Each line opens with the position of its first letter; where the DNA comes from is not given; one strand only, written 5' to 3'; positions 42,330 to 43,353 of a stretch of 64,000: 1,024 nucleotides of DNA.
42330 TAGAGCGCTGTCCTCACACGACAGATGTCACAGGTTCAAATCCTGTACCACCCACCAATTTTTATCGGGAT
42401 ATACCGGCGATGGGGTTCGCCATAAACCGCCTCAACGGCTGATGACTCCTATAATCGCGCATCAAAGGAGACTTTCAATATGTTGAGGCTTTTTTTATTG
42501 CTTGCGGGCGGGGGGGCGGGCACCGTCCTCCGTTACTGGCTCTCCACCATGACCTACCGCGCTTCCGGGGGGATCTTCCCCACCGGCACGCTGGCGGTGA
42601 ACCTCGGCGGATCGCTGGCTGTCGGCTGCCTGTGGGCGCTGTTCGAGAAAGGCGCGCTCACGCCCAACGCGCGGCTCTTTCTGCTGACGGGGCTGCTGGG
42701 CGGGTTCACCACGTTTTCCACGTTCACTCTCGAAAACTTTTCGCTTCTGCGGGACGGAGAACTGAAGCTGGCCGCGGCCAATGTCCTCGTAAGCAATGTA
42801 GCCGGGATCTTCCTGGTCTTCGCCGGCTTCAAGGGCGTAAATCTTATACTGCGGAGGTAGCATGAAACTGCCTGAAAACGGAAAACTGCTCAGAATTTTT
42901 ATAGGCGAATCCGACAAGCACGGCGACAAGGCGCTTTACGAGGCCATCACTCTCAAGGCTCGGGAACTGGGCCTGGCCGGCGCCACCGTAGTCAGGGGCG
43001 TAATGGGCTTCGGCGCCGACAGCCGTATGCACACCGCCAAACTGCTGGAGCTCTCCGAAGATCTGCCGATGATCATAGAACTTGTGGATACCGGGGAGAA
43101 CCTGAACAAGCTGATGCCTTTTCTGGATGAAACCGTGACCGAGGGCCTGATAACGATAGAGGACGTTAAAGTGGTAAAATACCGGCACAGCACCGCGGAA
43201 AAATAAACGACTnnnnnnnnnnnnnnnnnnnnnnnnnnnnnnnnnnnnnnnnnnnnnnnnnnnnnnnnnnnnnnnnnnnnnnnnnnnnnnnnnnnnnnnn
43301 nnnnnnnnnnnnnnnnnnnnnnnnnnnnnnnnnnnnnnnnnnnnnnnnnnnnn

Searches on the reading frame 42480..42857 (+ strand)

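Call 73: search_protein_families(library=pfam, proteins=[window:42480-42857:+], max_evalue=0.001)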
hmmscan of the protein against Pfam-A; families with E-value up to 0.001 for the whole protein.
window:42480-42857:+ (126 aa): 1 family
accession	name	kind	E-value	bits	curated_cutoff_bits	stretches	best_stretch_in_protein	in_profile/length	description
PF02537.21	CRCB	-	7.6e-26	90.9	32.9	1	6-117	2-103/103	CrcB-like protein, Camphor Resistance (CrcB)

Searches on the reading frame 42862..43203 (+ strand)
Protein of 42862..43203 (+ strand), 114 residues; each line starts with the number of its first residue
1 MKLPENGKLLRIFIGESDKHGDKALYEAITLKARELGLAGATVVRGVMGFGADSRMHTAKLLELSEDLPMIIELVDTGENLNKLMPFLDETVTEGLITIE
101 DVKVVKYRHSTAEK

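Call 73: search_protein_families(library=pfam, proteins=[window:42862-43203:+], max_evalue=0.001)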
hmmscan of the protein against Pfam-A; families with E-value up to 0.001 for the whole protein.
window:42862-43203:+ (114 aa): 1 family
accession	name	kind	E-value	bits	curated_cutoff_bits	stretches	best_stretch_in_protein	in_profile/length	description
PF02641.20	DUF190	-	1e-38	132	23.4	1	8-104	1-97/97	Uncharacterized ACR, COG1993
